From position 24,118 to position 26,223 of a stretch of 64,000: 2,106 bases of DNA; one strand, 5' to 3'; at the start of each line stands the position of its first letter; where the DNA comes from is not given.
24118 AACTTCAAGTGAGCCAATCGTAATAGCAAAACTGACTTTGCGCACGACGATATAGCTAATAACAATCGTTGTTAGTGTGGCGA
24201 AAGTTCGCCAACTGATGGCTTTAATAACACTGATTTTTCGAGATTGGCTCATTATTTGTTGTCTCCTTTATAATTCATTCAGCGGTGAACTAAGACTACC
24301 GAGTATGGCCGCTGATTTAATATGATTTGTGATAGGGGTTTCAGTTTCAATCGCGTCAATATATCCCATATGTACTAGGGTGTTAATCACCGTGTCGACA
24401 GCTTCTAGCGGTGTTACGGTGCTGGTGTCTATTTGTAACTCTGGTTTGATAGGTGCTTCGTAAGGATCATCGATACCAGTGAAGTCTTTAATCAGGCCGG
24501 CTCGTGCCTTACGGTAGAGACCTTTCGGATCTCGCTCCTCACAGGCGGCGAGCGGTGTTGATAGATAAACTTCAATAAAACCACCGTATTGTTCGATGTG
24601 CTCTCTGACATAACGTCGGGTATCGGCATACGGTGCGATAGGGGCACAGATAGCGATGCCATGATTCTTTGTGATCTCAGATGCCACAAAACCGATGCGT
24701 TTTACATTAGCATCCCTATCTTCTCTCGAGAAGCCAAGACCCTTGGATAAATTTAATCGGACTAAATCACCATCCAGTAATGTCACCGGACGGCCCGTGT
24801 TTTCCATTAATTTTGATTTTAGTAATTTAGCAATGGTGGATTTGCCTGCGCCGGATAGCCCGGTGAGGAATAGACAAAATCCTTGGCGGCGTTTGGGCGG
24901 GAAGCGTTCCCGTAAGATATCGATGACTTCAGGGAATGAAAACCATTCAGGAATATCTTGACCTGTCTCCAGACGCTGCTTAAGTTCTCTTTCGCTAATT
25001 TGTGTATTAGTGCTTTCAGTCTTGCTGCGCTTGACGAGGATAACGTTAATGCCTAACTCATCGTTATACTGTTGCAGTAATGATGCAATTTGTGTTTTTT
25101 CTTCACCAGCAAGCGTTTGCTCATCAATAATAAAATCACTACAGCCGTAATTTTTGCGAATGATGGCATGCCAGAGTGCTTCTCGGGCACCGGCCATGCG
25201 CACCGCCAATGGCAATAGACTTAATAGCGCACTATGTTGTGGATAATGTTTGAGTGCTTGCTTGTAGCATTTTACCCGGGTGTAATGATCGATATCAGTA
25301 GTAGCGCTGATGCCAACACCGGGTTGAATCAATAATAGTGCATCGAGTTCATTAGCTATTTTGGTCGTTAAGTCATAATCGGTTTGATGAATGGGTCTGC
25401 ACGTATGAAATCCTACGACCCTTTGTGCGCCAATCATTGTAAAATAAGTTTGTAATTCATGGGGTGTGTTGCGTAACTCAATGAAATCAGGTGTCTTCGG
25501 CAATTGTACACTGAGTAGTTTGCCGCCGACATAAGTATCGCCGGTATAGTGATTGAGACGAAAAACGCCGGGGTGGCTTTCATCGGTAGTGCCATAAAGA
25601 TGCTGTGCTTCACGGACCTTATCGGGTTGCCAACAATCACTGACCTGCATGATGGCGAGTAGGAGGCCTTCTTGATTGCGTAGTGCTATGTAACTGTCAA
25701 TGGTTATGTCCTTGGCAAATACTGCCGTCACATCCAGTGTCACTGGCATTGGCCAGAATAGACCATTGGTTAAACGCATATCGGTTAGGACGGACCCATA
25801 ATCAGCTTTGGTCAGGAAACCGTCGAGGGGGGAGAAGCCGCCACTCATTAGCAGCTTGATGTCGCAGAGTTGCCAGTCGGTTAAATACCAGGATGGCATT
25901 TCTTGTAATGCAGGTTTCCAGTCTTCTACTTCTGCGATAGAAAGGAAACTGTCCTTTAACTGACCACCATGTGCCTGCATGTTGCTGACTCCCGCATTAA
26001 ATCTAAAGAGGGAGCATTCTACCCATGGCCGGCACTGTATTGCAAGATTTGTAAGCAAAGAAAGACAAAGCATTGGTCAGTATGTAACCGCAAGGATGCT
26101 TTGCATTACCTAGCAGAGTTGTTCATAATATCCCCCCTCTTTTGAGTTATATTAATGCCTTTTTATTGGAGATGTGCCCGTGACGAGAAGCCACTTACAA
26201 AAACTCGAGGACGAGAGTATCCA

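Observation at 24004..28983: Two independent PAPS-synthesis systems (Sat-CysC fusion and CysD/CysNC) sit at the edge of the glycan cluster and appear dedicated to sulfonate/sulfate decoration rather than cysteine synthesis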

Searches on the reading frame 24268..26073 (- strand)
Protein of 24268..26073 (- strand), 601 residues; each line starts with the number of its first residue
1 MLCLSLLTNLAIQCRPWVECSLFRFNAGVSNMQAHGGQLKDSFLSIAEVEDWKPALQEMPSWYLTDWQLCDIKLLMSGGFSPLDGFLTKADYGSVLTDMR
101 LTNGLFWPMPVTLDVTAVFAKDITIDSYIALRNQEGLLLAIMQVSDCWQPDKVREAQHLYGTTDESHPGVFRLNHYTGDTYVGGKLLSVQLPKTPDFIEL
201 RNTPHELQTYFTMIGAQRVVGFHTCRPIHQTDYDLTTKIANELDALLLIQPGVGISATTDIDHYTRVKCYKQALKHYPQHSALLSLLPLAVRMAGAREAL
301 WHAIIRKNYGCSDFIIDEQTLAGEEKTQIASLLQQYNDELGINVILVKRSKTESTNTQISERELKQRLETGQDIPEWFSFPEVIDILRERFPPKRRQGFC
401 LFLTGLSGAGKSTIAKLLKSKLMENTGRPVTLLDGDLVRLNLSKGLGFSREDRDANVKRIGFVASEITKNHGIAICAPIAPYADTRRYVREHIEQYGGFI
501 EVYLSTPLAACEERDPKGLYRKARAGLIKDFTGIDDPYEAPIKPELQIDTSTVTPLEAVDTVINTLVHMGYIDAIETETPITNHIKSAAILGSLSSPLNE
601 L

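Call 4: search_protein_families(library=pfam, proteins=[window:24268-26073:-])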
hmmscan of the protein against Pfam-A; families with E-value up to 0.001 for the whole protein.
window:24268-26073:- (601 aa): 5 families
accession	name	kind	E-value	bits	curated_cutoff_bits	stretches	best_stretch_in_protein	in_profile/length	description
PF01583.26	APS_kinase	-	2.5e-59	200.1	21.1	1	397-549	1-152/152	Adenylylsulphate kinase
PF01747.23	ATP-sulfurylase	-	8.5e-47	159.7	24.3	1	199-389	2-211/212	ATP-sulfurylase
PF14306.12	PUA_2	-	7.2e-46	156.1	27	1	33-188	2-156/159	PUA-like domain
PF01656.29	CbiA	-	0.00051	20.4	25.4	0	405-471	6-69/125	CobQ/CobB/MinD/ParA nucleotide binding domain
PF00005.33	ABC_tran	-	0.00098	20.2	25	0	397-431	10-43/137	ABC transporter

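Call 5: search_protein_families(library=ncbifam, proteins=[window:24268-26073:-])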
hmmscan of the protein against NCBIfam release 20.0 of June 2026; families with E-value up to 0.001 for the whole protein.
window:24268-26073:- (601 aa): 11 families
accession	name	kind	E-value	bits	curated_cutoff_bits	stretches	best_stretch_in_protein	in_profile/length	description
NF004040.0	PRK05537.1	equivalog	2.6e-219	729.4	669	1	32-573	6-571/572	bifunctional sulfate adenylyltransferase/adenylylsulfate kinase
TIGR00339.1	sopT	equivalog_domain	3.9e-84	282.7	322.95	2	35-336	2-305/383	sulfate adenylyltransferase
NF003166.0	PRK04149.1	subfamily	1.5e-67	227.7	387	1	31-316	4-287/393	sulfate adenylyltransferase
NF002059.0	PRK00889.1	subfamily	7.2e-65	218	244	1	396-572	3-175/177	adenylyl-sulfate kinase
TIGR00455.1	apsK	equivalog_domain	7.5e-58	195.2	138.7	1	394-565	14-183/184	adenylyl-sulfate kinase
NF003013.0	PRK03846.1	subfamily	5.3e-53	179.7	163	1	390-572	20-200/202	adenylyl-sulfate kinase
NF004035.0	PRK05506.1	subfamily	6.3e-53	180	715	1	389-568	451-628/632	bifunctional sulfate adenylyltransferase subunit 1/adenylylsulfate kinase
NF004041.0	PRK05541.1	subfamily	3.1e-27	95.7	127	1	397-567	6-171/176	adenylyl-sulfate kinase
TIGR02673.1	FtsE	equivalog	0.00033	20.4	264.85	1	397-432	27-61/214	cell division ATP-binding protein FtsE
NF007601.2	PRK10247.1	equivalog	0.00045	19.8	292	0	398-428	27-57/204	iron efflux ABC transporter ATP-binding subunit FetA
TIGR03574.1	selen_PSTK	equivalog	0.0005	19.6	290.5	1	401-515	2-113/249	L-seryl-tRNA(Sec) kinase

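Call 8: find_related_loci(query=window:24268-26073:-, collection=genome_contigs, flank=10000)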
Query window:24268-26073:- (601 aa) in genome_contigs; peptide patterns used: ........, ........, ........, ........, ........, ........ (x = any residue, [..] = any of these).
212 stretches matched a pattern; 5 encode a relative of the query (tblastn E <= 1e-3); 5 distinct loci.
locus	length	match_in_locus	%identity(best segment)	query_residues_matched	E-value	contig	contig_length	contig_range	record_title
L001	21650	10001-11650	49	47-572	5e-174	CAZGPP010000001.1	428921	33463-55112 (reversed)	MAG TPA_asm: uncultured Coxiellaceae bacterium isolate SRP242652_co2_27 genome assembly, contig: NODE_4_length_428921_co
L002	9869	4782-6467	49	35-572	7e-174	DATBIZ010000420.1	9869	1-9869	MAG TPA_asm: Vicinamibacteria bacterium isolate SMAG_U3907 k141_202985, whole genome shotgun sequence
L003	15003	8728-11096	42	57-572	1e-134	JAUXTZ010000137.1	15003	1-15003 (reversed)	MAG: Burkholderiales bacterium isolate C13_metabat.bin.42 C13_k141_66207, whole genome shotgun sequence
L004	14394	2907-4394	42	57-572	1e-134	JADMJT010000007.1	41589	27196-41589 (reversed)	MAG: Burkholderiales bacterium isolate MAG_47 NODE_993_length_41589_cov_106.140993, whole genome shotgun sequence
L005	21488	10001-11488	42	57-572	6e-134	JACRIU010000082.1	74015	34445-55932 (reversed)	MAG: Hydrogenophilales bacterium isolate NC_groundwater_1811_Pr3_B-0.1um_58_14 SR-2_scaffold_141_2058969, whole genome s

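Call 9: find_encoding_contigs(protein=window:24268-26073:-, flank=10000, max_places=6)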
Protein window:24268-26073:- (601 aa): no gene with exactly this product is on record in the collection.

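Call 12: find_encoding_contigs(protein=window:24268-25980:-, flank=10000, max_places=6)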
Protein window:24268-25980:- (570 aa): 14 contigs read that carry it; 3 places shown.
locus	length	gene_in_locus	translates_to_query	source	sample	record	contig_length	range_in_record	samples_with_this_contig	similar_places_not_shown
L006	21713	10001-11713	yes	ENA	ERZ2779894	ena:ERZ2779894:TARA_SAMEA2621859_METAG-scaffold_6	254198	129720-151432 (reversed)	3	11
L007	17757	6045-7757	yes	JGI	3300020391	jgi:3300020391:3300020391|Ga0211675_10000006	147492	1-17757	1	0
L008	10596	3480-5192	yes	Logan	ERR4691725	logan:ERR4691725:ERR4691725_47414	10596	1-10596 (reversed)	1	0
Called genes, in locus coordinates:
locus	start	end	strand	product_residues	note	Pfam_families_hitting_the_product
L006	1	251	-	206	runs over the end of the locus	PF03886:ABC_trans_aux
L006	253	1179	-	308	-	PF02470:MlaD, PF28544:Helical_needle (faint)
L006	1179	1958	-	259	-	PF00005:ABC_tran, PF13304:AAA_21 (weak)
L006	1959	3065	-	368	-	PF01740:STAS (faint), PF02405:MlaE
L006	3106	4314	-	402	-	-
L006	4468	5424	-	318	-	PF01073:3Beta_HSD, PF01370:Epimerase, PF04321:RmlD_sub_bind, PF16363:GDP_Man_Dehyd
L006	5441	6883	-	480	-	PF00294:PfkB, PF08543:Phos_pyr_kin (weak), PF01467:CTP_transf_like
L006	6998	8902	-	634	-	PF00009:GTP_EFTU, PF01926:MMR_HSR1 (weak), PF03144:GTP_EFTU_D2 (weak), PF22594:GTP-eEF1A_C, PF01583:APS_kinase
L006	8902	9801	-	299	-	PF01507:PAPS_reduct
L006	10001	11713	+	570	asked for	PF14306:PUA_2, PF01747:ATP-sulfurylase, PF01583:APS_kinase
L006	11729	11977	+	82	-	PF09834:DUF2061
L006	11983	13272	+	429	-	PF01943:Polysacc_synt, PF13440:Polysacc_synt_3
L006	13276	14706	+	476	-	-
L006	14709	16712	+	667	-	PF01757:Acyl_transf_3, PF19040:SGNH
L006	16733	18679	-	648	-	PF13522:GATase_6, PF13537:GATase_7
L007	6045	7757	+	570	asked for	PF14306:PUA_2, PF01747:ATP-sulfurylase, PF01583:APS_kinase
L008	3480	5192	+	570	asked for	PF14306:PUA_2, PF01747:ATP-sulfurylase, PF01583:APS_kinase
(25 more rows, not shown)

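Call 16: search_solved_structures(query=window:24268-25980:-, show_alignments=4, max_evalue=1e-10)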
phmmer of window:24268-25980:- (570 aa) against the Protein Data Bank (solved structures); distinct sequences matched with E-value up to 1e-10: 35.
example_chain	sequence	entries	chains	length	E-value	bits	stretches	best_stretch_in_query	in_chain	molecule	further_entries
1i2d_A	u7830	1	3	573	2.6e-133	448.5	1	3-542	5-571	ATP SULFURYLASE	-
1m8p_A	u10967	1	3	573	3.5e-133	448.1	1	3-542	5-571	sulfate adenylyltransferase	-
2gks_A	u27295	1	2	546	5.5e-133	447.5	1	32-541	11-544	Bifunctional SAT/APS kinase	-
3cr8_A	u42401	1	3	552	2.2e-118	399.3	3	328-541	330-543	Sulfate adenylyltransferase, adenylylsulfate kinase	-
1g8f_A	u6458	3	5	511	1.1e-89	304.5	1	26-384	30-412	SULFATE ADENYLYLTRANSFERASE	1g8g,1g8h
1j70_A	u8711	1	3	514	1.6e-89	304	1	26-384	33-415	ATP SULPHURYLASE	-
1jec_A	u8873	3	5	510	1.6e-89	304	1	26-384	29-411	SULFATE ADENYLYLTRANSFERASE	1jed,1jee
1r6x_A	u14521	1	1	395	2.4e-86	293.5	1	26-365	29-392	ATP:sulfate adenylyltransferase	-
23vk_A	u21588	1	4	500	7.4e-70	239.1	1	310-541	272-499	adenylyl-sulfate kinase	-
5cb6_A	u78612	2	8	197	3.3e-50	174.2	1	364-542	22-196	Probable adenylyl-sulfate kinase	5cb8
1x6v_B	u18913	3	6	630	7.6e-49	169.7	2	366-537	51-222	Bifunctional 3'-phosphoadenosine 5'-phosphosulfate synthetase 1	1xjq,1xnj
3uie_A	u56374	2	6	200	2.1e-39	138.6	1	365-543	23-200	Adenylyl-sulfate kinase 1, chloroplastic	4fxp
1d6j_A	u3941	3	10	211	9.2e-39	136.5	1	358-543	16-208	ADENOSINE-5'PHOSPHOSULFATE KINASE | Adenylylsulfate kinase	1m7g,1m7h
6b8v_A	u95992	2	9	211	1.6e-38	135.7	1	365-542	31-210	Adenylylsulfate kinase | Adenylyl-sulfate kinase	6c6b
3cr7_A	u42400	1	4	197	5.7e-38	133.8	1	366-544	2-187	Adenylyl-sulfate kinase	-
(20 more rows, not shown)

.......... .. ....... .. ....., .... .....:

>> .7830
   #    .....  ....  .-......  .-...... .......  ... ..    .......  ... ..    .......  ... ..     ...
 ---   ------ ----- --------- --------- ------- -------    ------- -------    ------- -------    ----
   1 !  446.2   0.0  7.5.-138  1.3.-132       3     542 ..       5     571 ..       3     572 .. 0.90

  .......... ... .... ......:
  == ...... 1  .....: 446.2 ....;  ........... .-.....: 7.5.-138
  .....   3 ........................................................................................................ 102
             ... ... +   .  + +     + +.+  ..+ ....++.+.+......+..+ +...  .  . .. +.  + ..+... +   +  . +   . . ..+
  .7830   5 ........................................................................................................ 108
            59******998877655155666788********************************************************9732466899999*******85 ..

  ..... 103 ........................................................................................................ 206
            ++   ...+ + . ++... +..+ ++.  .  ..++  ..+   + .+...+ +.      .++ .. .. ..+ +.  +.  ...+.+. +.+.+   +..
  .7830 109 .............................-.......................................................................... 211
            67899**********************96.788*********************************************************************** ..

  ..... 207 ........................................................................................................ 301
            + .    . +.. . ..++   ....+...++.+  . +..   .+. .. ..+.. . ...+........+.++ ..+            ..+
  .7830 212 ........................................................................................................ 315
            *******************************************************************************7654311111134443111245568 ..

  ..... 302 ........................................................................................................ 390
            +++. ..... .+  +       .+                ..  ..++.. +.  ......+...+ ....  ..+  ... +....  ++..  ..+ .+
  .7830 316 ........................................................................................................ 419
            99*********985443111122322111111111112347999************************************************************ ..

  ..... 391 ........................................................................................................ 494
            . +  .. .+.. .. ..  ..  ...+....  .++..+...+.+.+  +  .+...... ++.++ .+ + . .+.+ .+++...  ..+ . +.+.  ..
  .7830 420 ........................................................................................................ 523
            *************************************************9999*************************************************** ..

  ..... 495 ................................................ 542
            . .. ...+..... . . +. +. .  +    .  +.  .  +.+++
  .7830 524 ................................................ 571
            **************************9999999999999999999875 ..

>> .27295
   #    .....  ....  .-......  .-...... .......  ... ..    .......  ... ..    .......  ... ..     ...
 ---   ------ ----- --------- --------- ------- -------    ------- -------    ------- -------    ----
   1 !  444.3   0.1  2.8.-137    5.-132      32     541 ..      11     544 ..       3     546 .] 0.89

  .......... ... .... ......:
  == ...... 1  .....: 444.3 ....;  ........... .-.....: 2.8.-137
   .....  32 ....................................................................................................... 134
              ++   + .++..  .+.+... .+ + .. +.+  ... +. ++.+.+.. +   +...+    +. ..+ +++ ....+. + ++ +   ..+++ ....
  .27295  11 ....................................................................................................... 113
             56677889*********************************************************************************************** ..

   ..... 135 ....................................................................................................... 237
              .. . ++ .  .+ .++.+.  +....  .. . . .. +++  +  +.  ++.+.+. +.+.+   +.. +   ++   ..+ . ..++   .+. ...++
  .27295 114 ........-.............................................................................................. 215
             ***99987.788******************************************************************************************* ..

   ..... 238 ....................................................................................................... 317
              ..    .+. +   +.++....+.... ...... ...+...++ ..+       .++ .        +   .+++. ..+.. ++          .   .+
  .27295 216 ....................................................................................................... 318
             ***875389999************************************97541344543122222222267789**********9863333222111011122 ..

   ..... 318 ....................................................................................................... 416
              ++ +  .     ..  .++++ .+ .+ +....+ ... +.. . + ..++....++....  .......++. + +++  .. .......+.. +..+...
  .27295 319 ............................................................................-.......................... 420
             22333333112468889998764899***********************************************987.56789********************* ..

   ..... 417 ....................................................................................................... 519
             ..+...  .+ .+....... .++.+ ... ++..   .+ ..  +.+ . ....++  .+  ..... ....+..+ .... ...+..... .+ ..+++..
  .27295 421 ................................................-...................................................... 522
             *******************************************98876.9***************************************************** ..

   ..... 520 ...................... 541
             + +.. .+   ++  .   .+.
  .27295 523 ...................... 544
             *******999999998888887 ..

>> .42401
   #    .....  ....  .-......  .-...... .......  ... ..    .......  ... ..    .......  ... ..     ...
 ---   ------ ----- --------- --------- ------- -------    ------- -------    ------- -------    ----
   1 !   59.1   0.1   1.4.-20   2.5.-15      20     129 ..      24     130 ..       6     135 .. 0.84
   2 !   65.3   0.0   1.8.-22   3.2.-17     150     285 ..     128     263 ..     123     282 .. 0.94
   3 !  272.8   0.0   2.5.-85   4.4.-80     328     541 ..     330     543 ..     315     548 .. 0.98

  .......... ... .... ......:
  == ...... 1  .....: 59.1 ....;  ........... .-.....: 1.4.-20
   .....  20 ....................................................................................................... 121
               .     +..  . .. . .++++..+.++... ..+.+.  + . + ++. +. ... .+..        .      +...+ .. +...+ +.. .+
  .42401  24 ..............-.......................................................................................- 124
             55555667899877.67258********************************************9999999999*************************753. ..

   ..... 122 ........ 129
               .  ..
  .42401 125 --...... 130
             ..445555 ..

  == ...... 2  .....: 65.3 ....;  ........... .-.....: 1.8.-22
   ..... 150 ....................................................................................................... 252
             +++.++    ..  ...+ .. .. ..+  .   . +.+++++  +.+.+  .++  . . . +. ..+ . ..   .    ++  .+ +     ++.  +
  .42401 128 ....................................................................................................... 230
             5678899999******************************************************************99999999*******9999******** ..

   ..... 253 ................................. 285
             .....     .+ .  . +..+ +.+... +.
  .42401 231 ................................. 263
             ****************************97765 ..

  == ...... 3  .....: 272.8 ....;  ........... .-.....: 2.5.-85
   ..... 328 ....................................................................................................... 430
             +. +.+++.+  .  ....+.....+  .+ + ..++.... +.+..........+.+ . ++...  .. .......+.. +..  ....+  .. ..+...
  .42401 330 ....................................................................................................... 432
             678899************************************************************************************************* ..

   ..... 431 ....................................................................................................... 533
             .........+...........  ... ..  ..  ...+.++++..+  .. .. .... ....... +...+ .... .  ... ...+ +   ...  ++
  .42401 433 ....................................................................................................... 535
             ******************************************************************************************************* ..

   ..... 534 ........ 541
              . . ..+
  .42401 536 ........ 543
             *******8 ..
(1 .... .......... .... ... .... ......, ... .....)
